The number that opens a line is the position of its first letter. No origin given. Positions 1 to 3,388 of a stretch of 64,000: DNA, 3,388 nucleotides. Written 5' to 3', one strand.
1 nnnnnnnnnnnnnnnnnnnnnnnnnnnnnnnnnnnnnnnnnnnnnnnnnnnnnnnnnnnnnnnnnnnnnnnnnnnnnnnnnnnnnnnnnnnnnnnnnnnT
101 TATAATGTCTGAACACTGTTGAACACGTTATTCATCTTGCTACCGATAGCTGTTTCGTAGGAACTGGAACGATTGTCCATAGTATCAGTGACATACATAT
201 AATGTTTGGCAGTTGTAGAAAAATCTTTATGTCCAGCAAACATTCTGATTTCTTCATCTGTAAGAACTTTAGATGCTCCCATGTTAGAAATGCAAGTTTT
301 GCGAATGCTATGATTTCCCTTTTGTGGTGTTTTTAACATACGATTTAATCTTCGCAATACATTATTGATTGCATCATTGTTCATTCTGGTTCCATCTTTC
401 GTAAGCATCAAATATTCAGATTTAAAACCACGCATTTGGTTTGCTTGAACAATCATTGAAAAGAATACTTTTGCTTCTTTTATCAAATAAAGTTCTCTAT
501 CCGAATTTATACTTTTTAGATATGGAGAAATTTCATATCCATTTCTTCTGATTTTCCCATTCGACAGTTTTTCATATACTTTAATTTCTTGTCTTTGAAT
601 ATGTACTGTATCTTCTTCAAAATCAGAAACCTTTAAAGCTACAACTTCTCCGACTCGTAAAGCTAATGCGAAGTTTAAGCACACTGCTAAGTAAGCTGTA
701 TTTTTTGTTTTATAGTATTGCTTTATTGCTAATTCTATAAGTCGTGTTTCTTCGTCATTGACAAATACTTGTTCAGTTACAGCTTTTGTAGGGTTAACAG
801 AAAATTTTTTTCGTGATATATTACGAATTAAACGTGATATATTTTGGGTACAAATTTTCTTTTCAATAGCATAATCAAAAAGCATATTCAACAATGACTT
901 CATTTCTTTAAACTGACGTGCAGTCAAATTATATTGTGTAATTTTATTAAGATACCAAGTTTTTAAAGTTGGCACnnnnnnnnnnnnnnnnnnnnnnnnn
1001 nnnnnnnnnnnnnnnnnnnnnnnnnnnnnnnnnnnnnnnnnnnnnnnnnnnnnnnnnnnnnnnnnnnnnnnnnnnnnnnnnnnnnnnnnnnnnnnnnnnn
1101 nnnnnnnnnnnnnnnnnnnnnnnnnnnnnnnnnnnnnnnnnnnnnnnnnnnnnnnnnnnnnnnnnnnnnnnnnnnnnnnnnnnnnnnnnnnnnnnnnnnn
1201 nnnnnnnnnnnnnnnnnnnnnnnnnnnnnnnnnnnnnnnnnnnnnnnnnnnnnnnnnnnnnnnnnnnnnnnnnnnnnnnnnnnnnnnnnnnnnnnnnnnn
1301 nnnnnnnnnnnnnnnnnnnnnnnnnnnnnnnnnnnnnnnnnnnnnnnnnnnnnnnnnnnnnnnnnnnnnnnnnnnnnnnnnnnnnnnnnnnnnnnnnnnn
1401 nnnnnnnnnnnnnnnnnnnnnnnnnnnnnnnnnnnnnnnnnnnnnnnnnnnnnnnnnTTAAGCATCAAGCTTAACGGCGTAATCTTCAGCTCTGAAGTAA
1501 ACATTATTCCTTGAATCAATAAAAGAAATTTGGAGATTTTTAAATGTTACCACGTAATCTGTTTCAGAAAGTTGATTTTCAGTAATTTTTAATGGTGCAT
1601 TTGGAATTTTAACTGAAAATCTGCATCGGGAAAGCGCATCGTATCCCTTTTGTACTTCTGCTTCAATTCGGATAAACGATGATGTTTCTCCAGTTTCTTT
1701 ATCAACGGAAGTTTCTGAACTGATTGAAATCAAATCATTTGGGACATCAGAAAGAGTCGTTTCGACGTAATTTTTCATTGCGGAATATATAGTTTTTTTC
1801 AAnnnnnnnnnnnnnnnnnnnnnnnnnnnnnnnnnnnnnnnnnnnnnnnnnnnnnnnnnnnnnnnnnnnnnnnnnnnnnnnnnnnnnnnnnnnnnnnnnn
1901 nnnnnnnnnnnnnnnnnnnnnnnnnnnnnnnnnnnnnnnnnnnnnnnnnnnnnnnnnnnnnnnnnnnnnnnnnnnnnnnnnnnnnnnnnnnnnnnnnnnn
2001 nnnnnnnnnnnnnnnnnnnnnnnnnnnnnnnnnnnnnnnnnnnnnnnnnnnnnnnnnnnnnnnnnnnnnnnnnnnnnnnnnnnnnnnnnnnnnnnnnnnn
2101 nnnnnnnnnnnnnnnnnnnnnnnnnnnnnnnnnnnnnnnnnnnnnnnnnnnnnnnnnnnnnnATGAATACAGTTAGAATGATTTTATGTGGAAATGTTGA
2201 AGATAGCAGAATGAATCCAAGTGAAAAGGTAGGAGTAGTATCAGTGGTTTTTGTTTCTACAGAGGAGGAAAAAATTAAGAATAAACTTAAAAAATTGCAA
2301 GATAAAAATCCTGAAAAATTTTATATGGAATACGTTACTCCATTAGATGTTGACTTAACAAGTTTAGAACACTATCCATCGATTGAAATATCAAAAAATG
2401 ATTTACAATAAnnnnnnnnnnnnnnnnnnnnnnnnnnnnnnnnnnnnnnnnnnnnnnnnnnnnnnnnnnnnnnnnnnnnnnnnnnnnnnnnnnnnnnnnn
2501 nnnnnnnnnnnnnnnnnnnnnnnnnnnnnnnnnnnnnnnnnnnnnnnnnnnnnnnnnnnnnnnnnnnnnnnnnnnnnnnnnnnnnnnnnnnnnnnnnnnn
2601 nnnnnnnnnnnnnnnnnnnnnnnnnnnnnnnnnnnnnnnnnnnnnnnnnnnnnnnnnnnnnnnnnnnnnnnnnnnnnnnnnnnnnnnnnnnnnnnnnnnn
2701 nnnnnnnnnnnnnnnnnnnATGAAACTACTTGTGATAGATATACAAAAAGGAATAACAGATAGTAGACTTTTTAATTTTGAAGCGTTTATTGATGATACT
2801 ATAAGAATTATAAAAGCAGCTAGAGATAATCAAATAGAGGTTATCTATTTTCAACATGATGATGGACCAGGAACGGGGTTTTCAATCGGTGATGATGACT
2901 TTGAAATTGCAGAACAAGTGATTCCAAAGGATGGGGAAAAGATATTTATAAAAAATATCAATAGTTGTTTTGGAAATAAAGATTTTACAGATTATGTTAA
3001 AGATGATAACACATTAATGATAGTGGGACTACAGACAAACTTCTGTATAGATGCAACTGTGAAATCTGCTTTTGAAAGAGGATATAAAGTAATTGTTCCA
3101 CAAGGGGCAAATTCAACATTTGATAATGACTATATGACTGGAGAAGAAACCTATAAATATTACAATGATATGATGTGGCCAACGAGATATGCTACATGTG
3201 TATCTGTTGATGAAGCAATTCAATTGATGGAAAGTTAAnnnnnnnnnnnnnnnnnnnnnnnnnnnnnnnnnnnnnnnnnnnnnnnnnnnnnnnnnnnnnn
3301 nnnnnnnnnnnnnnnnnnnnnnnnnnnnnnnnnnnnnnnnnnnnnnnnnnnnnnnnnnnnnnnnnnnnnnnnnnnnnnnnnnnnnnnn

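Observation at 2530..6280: Cassette-like architecture: repeated ~130-bp leader module precedes successive cargo genes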

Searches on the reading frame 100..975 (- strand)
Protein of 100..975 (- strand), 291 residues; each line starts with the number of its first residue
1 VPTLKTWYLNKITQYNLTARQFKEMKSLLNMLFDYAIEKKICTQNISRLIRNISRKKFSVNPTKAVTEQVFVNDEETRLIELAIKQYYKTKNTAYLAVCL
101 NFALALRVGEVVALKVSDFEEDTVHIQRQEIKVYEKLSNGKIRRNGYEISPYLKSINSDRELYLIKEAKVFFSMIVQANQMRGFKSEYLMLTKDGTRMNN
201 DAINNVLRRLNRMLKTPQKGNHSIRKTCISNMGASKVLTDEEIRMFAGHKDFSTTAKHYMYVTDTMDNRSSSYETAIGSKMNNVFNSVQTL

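Call 7: search_protein_families(library=pfam, proteins=[window:100-975:-], max_evalue=0.01)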
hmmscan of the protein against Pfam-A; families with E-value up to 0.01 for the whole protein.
window:100-975:- (291 aa): 1 family
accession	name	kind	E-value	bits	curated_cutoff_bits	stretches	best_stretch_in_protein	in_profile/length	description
PF00589.27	Phage_integrase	-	5.8e-11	42.9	27.1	1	73-264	5-170/172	Phage integrase family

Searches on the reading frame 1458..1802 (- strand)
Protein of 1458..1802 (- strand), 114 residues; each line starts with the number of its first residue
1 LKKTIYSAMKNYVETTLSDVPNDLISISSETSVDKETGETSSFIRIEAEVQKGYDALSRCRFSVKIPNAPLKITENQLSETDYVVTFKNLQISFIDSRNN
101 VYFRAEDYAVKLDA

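Call 50: find_encoding_contigs(protein=window:1458-1802:-, flank=5000, max_places=10)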
Protein window:1458-1802:- (114 aa): 22 contigs read that carry it; 10 places shown.
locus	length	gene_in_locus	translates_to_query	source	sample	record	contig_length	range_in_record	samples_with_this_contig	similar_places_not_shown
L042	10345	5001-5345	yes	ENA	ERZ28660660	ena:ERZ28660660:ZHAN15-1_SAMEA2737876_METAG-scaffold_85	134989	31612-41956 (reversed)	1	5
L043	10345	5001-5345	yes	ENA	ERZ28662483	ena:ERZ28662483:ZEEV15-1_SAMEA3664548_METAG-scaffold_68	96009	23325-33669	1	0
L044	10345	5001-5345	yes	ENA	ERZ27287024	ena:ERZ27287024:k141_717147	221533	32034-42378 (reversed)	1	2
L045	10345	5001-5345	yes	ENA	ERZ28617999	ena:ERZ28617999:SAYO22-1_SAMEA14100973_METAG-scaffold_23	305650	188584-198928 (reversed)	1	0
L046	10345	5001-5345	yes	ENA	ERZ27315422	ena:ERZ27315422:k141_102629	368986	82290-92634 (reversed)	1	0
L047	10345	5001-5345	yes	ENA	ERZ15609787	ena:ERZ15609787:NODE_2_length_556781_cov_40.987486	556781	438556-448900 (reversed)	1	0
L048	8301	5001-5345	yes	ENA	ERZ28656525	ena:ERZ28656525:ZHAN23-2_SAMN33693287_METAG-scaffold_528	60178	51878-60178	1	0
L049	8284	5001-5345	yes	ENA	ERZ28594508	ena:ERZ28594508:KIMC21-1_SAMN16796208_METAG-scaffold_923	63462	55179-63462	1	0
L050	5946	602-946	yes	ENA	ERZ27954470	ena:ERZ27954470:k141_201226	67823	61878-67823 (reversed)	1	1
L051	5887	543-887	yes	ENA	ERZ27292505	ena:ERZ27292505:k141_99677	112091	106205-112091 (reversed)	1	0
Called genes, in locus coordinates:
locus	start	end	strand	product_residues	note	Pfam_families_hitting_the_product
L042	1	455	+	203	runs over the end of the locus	PF00702:Hydrolase, PF13419:HAD_2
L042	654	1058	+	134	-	-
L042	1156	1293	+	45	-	-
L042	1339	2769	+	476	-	PF00224:PK, PF03328:HpcH_HpaI (weak), PF02887:PK_C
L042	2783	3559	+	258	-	PF01936:NYN, PF12872:OST-HTH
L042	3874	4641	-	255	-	PF00795:CN_hydrolase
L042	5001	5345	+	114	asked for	-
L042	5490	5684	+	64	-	-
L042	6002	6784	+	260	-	PF23343:REP_ORF2-G2P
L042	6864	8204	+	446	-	PF00589:Phage_integrase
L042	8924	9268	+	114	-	PF04297:UPF0122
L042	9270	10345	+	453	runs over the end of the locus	PF02881:SRP54_N, PF06414:Zeta_toxin (faint), PF00448:SRP54, PF01656:CbiA (weak), PF13671:AAA_33 (weak), PF02978:SRP_SPB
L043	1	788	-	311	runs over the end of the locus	-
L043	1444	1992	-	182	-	-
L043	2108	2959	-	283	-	PF02661:Fic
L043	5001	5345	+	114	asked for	-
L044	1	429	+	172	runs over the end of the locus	PF02525:Flavodoxin_2, PF03358:FMN_red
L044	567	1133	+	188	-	PF05198:IF3_N, PF00707:IF3_C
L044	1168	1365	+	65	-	PF01632:Ribosomal_L35p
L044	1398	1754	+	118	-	PF00453:Ribosomal_L20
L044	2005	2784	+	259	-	PF01790:LGT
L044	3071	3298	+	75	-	-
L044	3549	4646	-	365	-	PF00583:Acetyltransf_1, PF13673:Acetyltransf_10, PF13508:Acetyltransf_7, PF02353:CMAS, PF03848:TehB, PF13489:Methyltransf_23, PF08241:Methyltransf_11, PF08242:Methyltransf_12, +3 more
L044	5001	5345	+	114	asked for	-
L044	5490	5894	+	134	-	-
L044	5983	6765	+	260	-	PF23343:REP_ORF2-G2P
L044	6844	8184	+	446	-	PF00589:Phage_integrase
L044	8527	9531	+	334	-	PF01966:HD, PF13286:HD_assoc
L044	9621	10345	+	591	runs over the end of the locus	PF01807:Zn_ribbon_DnaG, PF08275:DNAG_N, PF01751:Toprim, PF13155:Toprim_2, PF13362:Toprim_3, PF13662:Toprim_4, PF10410:DnaB_bind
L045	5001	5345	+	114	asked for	-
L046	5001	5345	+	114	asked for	-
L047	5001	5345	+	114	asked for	-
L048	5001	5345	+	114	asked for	-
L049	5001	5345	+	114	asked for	-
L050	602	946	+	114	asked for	-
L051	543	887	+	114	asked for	-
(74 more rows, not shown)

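Call 58: search_protein_families(library=pfam, proteins=[L044:3549-4646:-], max_evalue=0.01)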
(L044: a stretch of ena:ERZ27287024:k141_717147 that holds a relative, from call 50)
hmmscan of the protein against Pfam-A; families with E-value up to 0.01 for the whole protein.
L044:3549-4646:- (365 aa): 16 families
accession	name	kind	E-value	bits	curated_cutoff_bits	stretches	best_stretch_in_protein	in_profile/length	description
PF00583.31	Acetyltransf_1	-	2.4e-13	50.8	20.7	1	31-128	12-116/116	Acetyltransferase (GNAT) family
PF08242.18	Methyltransf_12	-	5.9e-12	46.6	30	1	191-283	1-97/98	Methyltransferase domain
PF08241.18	Methyltransf_11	-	9.2e-12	45.9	21.2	1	191-286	1-95/95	Methyltransferase domain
PF13508.13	Acetyltransf_7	-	3.8e-11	43.6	27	1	53-130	5-84/84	Acetyltransferase (GNAT) domain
PF13649.12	Methyltransf_25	-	6.8e-11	43.2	27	1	191-282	2-97/97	Methyltransferase domain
PF13673.13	Acetyltransf_10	-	4.6e-09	36.8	23.6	1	42-133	22-112/128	Acetyltransferase (GNAT) domain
PF13489.12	Methyltransf_23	-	1.5e-08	34.9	27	1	186-344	22-163/164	Methyltransferase domain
PF03848.20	TehB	-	2.6e-08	33.9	20.4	1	176-292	20-138/193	Tellurite resistance protein TehB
PF02353.26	CMAS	-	1.3e-07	31.7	27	1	176-297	52-175/273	Mycolic acid cyclopropane synthetase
PF08445.16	FR47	-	2.4e-07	31.1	22.1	1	77-132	23-81/86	FR47-like protein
PF05724.17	TPMT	-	4e-06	27.1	26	1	161-312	12-176/218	Thiopurine S-methyltransferase (TPMT)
PF13847.12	Methyltransf_31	-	4.9e-06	26.7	27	1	190-301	7-123/145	Methyltransferase domain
PF13302.13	Acetyltransf_3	-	0.00075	20.6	25.4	1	4-129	3-138/138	Acetyltransferase (GNAT) domain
PF05175.20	MTS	-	0.003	17.6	23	1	168-252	16-102/170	Methyltransferase small domain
PF14542.12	Acetyltransf_CG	-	0.0043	17.6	30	1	60-103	9-52/80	GCN5-related N-acetyl-transferase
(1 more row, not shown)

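Call 62: search_protein_families(library=padloc, proteins=[L042:3874-4641:-, L044:3549-4646:-], max_evalue=0.001)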
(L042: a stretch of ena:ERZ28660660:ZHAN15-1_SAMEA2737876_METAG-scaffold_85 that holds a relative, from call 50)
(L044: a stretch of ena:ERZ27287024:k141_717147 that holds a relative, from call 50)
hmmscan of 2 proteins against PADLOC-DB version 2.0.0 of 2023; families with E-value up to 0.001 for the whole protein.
L042:3874-4641:- (255 aa): 1 family
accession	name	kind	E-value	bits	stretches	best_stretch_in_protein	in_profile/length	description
PDLC03780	RT_UG5-nitrilase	-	0.00032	17.3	0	15-145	664-787/907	DRT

L044:3549-4646:- (365 aa): 1 family
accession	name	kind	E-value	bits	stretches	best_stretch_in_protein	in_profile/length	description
PDLC04134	mad2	-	8e-14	49.3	1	148-288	254-396/492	mads_2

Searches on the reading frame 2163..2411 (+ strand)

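Call 7: search_protein_families(library=pfam, proteins=[window:2163-2411:+], max_evalue=0.01)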
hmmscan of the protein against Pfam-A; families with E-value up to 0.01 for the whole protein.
window:2163-2411:+ (82 aa): 0 families

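Call 57: search_protein_families(library=phrogs, proteins=[window:2163-2411:+], max_evalue=0.001)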
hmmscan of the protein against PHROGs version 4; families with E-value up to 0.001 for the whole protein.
window:2163-2411:+ (82 aa): 0 families

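Call 62: search_protein_families(library=padloc, proteins=[window:2163-2411:+], max_evalue=0.001)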
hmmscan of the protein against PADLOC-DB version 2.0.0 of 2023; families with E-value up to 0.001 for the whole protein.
window:2163-2411:+ (82 aa): 0 families

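Call 72: search_protein_families(library=pfam, proteins=[window:2163-2411:+], max_evalue=5)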
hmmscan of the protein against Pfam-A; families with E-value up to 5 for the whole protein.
window:2163-2411:+ (82 aa): 1 family
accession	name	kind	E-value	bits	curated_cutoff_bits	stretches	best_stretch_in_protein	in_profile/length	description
PF20861.2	Isd_H_B_linker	-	0.016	15.8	27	1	41-62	26-47/63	Iron-regulated surface determinant protein H/B, linker domain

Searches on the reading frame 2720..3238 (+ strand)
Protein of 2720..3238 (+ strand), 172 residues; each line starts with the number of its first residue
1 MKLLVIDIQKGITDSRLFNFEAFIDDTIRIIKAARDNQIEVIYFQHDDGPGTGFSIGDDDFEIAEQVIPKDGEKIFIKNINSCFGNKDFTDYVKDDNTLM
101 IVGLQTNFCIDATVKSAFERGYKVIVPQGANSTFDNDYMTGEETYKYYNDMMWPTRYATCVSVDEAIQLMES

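Call 7: search_protein_families(library=pfam, proteins=[window:2720-3238:+], max_evalue=0.01)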
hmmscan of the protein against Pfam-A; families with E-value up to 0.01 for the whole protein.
window:2720-3238:+ (172 aa): 1 family
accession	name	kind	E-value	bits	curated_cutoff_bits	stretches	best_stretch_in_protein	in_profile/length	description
PF00857.26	Isochorismatase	-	2.9e-24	86.6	27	1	3-138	3-155/175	Isochorismatase domain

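Call 13: find_encoding_contigs(protein=window:2720-3238:+, flank=8000, max_places=10)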
Protein window:2720-3238:+ (172 aa): 4 contigs read that carry it; 4 places shown.
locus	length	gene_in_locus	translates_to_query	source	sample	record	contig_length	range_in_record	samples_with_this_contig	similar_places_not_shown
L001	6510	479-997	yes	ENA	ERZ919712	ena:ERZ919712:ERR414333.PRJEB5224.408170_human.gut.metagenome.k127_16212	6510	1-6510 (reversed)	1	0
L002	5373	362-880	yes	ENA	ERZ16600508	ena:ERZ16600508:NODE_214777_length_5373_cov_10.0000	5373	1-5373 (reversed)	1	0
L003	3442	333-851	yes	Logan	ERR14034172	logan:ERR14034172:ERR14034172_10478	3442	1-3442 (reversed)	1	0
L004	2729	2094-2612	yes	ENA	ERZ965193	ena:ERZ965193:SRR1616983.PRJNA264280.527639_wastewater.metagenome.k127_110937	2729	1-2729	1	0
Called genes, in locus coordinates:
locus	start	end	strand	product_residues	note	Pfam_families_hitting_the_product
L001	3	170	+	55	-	?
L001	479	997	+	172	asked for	PF00857:Isochorismatase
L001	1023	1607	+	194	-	PF00753:Lactamase_B, PF23023:Anti-Pycsar_Apyc1 (faint), PF19583:ODP (weak)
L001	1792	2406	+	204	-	PF01209:Ubie_methyltran (weak), PF13489:Methyltransf_23, PF13847:Methyltransf_31, PF08241:Methyltransf_11, PF08242:Methyltransf_12, PF13649:Methyltransf_25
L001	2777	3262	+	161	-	-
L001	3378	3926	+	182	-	-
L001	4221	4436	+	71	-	PF13508:Acetyltransf_7 (weak), PF13673:Acetyltransf_10 (weak)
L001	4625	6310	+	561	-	PF00664:ABC_membrane (weak), PF03193:RsgA_GTPase (faint), PF02463:SMC_N (faint), PF00005:ABC_tran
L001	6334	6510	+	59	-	?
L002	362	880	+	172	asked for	PF00857:Isochorismatase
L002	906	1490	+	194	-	PF00753:Lactamase_B, PF23023:Anti-Pycsar_Apyc1 (faint), PF19583:ODP (weak)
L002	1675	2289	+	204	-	PF01209:Ubie_methyltran (weak), PF13489:Methyltransf_23, PF13847:Methyltransf_31, PF08241:Methyltransf_11, PF08242:Methyltransf_12, PF13649:Methyltransf_25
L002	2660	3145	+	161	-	-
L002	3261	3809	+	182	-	-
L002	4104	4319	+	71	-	PF13508:Acetyltransf_7 (weak), PF13673:Acetyltransf_10 (weak)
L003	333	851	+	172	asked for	PF00857:Isochorismatase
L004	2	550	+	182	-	?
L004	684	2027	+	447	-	PF03023:MurJ (weak), PF01554:MatE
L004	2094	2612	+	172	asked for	PF00857:Isochorismatase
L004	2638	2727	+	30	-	?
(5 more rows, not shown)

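Call 21: search_protein_families(library=pfam, proteins=[L004:2-550:+], max_evalue=0.01)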
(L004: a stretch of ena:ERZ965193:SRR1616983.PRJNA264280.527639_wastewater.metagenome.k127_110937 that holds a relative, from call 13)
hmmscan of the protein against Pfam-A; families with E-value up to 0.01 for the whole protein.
L004:2-550:+ (182 aa): 1 family
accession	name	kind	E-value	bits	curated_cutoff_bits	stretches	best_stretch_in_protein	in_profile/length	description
PF05167.17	DUF711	-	4.4e-79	266.6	25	1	1-152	261-412/413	Uncharacterised ACR (DUF711)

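Call 62: search_protein_families(library=padloc, proteins=[window:2720-3238:+], max_evalue=0.001)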
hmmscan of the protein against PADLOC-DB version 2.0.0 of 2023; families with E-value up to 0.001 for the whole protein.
window:2720-3238:+ (172 aa): 0 families
